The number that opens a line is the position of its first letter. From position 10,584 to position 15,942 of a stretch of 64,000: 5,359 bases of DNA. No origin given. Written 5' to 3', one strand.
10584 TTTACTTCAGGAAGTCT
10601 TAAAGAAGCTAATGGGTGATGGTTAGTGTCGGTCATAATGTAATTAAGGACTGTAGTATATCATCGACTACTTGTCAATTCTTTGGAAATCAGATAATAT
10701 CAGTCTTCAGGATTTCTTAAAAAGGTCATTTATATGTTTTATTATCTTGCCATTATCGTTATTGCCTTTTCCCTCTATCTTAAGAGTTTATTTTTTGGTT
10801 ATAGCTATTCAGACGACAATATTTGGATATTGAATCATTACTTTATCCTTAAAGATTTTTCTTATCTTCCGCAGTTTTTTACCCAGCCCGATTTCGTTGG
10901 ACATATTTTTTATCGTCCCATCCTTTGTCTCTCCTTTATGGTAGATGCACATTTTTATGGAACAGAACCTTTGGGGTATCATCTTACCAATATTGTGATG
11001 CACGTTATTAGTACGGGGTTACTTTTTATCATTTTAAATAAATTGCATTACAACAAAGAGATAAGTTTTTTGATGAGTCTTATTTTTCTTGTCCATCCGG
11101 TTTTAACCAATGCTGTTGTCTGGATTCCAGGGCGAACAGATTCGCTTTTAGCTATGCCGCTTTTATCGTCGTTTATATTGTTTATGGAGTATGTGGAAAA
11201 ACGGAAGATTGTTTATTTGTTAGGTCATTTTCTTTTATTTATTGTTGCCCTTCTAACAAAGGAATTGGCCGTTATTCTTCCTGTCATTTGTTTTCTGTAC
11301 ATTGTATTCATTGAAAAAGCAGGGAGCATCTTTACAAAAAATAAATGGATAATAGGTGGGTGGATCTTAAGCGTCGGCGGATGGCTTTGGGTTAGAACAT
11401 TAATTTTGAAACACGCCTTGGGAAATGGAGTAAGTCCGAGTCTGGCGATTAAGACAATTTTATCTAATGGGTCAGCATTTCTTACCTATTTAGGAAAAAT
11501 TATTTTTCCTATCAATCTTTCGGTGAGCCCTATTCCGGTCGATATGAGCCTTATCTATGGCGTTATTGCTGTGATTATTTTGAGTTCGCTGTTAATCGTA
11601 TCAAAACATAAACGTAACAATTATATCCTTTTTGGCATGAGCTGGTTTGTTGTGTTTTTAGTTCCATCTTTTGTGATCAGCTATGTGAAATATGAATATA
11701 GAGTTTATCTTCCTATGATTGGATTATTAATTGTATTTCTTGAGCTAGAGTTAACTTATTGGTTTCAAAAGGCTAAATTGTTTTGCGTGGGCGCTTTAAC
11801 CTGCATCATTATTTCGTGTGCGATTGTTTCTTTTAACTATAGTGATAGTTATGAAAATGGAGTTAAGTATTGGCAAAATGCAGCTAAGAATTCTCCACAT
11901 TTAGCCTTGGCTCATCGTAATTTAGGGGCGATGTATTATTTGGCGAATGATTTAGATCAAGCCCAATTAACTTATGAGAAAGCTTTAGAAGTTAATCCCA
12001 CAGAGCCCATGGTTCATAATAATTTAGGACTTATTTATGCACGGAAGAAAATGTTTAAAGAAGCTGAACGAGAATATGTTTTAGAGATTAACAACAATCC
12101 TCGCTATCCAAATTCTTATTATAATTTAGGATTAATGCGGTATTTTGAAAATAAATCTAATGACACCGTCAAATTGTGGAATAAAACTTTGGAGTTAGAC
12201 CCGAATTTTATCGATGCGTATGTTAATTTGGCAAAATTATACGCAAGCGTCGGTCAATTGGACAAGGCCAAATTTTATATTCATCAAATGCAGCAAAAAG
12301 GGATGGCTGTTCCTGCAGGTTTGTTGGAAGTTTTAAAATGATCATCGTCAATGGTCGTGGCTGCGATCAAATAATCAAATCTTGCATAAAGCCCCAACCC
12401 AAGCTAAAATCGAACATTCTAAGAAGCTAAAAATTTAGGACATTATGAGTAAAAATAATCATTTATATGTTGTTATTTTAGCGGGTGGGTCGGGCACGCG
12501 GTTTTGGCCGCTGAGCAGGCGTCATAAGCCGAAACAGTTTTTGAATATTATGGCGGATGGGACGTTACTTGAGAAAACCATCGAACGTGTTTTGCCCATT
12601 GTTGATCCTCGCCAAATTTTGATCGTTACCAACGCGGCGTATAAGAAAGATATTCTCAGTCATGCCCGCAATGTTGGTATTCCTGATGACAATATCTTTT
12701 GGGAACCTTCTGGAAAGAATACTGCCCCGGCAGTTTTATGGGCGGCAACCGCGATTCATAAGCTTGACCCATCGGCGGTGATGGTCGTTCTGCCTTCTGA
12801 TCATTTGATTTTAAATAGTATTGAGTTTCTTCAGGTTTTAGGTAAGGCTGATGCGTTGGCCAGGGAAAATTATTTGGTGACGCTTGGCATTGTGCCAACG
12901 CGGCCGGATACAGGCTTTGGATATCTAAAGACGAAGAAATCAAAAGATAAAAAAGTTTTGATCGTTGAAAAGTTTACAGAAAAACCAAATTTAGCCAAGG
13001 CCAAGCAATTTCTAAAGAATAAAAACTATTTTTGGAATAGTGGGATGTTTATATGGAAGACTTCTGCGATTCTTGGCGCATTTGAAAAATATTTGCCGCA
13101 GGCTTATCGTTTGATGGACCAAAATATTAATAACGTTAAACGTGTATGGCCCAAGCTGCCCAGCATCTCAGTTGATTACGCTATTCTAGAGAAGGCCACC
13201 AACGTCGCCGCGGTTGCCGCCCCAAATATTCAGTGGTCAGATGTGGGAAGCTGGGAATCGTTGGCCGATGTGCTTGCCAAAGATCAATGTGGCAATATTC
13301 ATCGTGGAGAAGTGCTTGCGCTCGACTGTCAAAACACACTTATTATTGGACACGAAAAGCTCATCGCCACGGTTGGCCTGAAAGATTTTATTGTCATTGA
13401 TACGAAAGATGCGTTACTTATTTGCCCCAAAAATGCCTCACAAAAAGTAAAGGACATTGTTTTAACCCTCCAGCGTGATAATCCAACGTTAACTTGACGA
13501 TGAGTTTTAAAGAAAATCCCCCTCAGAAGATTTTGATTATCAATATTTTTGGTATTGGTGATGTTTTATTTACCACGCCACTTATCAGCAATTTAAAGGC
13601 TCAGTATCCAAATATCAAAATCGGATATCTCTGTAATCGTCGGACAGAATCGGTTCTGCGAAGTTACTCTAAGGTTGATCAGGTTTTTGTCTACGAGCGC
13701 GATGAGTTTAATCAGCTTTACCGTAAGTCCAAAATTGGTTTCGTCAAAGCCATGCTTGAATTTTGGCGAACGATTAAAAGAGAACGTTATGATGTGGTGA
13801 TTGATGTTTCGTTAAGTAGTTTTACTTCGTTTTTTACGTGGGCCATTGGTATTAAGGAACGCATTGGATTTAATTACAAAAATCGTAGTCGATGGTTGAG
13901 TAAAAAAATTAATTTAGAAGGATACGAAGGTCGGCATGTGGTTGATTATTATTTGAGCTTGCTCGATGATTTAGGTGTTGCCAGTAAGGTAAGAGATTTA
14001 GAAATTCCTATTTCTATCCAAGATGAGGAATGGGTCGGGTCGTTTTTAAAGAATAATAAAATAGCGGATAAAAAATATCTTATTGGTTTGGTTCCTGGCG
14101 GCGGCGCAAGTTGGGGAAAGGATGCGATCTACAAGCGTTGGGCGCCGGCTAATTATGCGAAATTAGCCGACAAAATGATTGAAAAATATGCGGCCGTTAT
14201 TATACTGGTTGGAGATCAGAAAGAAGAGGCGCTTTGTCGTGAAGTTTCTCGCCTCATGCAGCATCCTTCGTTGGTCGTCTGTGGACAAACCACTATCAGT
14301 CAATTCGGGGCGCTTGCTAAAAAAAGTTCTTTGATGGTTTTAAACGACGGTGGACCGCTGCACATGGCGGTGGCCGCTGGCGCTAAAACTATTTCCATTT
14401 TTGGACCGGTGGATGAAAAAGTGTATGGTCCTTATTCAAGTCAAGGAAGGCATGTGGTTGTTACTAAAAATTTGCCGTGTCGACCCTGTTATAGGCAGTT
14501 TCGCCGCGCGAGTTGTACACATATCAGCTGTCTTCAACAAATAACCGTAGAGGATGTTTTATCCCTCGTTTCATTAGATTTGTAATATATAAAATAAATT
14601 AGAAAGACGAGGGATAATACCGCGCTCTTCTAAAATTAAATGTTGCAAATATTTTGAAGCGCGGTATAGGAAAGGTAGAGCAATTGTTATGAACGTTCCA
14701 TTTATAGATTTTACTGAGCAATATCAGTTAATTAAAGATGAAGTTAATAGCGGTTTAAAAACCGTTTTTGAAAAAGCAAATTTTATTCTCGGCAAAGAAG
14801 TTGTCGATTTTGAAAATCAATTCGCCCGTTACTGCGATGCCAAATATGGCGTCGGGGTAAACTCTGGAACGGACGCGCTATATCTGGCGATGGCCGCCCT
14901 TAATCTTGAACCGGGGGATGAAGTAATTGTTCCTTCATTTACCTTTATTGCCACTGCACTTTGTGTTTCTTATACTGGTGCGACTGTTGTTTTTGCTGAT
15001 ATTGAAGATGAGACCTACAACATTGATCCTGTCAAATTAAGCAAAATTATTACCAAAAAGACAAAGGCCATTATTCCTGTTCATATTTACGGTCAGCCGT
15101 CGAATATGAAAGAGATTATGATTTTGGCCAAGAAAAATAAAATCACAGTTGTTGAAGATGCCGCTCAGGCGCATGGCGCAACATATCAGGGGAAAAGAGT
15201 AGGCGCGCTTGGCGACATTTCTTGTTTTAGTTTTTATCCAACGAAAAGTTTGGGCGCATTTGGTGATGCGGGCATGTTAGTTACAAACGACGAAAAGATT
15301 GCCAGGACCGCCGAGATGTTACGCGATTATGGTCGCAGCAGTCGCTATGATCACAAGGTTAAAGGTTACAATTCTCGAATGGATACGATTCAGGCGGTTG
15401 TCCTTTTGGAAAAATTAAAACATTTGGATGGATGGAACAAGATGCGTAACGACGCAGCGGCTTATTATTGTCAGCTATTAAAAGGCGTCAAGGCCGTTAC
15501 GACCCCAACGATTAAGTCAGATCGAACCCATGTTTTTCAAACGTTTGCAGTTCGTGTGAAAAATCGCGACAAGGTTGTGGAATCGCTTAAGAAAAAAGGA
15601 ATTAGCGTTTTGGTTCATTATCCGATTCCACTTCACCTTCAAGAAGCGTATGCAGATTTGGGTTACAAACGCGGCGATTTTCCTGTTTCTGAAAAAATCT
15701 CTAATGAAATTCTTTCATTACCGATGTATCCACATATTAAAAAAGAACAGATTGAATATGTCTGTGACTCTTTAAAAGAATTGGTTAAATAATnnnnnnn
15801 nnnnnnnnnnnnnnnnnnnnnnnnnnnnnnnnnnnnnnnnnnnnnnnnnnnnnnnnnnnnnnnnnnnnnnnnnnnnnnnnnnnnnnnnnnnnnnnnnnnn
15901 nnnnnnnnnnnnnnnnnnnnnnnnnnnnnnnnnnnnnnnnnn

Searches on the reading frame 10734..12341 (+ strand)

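Call 71: search_protein_families(library=pfam, proteins=[window:10734-12341:+], max_evalue=0.00001)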
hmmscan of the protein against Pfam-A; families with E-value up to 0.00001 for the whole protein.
window:10734-12341:+ (535 aa): 9 families
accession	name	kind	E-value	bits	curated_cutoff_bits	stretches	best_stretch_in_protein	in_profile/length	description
PF00515.34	TPR_1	-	1.6e-18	66.1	27.8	1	391-423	1-33/34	Tetratricopeptide repeat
PF13431.12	TPR_17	-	2.2e-17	62.2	24.4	1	481-513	1-33/34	Tetratricopeptide repeat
PF07719.23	TPR_2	-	8.4e-15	54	27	0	391-423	1-33/34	Tetratricopeptide repeat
PF13414.12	TPR_11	-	8.6e-15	54.6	26.8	1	398-438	1-41/42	TPR repeat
PF13181.12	TPR_8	-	3.2e-09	36.7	25.7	0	494-516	2-24/34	Tetratricopeptide repeat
PF13424.12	TPR_12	-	1.4e-08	35.2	30.1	0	380-420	33-74/77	Tetratricopeptide repeat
PF14559.12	TPR_19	-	2.8e-08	34.4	25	0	483-518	15-50/68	Tetratricopeptide repeat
PF13231.12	PMT_2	-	2.5e-07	31.5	26.1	1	81-208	23-146/160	Dolichyl-phosphate-mannose-protein mannosyltransferase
PF13432.12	TPR_16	-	1.6e-06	28.9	32.7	0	404-452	10-57/65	Tetratricopeptide repeat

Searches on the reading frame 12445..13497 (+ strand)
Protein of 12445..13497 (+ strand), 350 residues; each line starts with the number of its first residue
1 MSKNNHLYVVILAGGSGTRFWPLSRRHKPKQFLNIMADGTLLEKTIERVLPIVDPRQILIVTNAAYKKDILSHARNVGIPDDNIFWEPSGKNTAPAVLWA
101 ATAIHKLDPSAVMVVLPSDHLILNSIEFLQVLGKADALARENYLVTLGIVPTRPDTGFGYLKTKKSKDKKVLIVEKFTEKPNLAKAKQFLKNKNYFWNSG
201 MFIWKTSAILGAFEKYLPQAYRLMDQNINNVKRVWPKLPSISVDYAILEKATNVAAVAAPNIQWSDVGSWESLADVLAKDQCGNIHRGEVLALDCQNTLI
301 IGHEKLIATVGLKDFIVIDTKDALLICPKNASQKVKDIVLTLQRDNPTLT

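Call 71: search_protein_families(library=pfam, proteins=[window:12445-13497:+], max_evalue=0.00001)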
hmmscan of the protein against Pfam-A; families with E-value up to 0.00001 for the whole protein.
window:12445-13497:+ (350 aa): 3 families
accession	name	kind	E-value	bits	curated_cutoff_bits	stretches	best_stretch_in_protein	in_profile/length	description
PF00483.29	NTP_transferase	-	1.6e-44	152.7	21.2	1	9-280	2-242/245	Nucleotidyl transferase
PF22640.1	ManC_GMP_beta-helix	-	9.9e-19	67.5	27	1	288-341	1-54/55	MannoseP isomerase/GMP-like beta-helix domain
PF12804.13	NTP_transf_3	-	1.9e-07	31.8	27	1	9-124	1-100/160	MobA-like NTP transferase domain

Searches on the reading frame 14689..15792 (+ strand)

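Call 71: search_protein_families(library=pfam, proteins=[window:14689-15792:+], max_evalue=0.00001)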
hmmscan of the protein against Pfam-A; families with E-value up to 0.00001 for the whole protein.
window:14689-15792:+ (367 aa): 4 families
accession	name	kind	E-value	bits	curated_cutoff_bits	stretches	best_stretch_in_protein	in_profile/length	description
PF01041.23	DegT_DnrJ_EryC1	-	6.5e-126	420.8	19.8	1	15-362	3-359/360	DegT/DnrJ/EryC1/StrS aminotransferase family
PF00266.25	Aminotran_5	-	8.6e-08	32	21.5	1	57-307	67-335/371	Aminotransferase class-V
PF00155.27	Aminotran_1_2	-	3.1e-07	30.4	19.7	1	39-166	45-194/361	Aminotransferase class I and II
PF01212.27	Beta_elim_lyase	-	8.6e-06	25.7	27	0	37-216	33-228/288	Beta-eliminating lyase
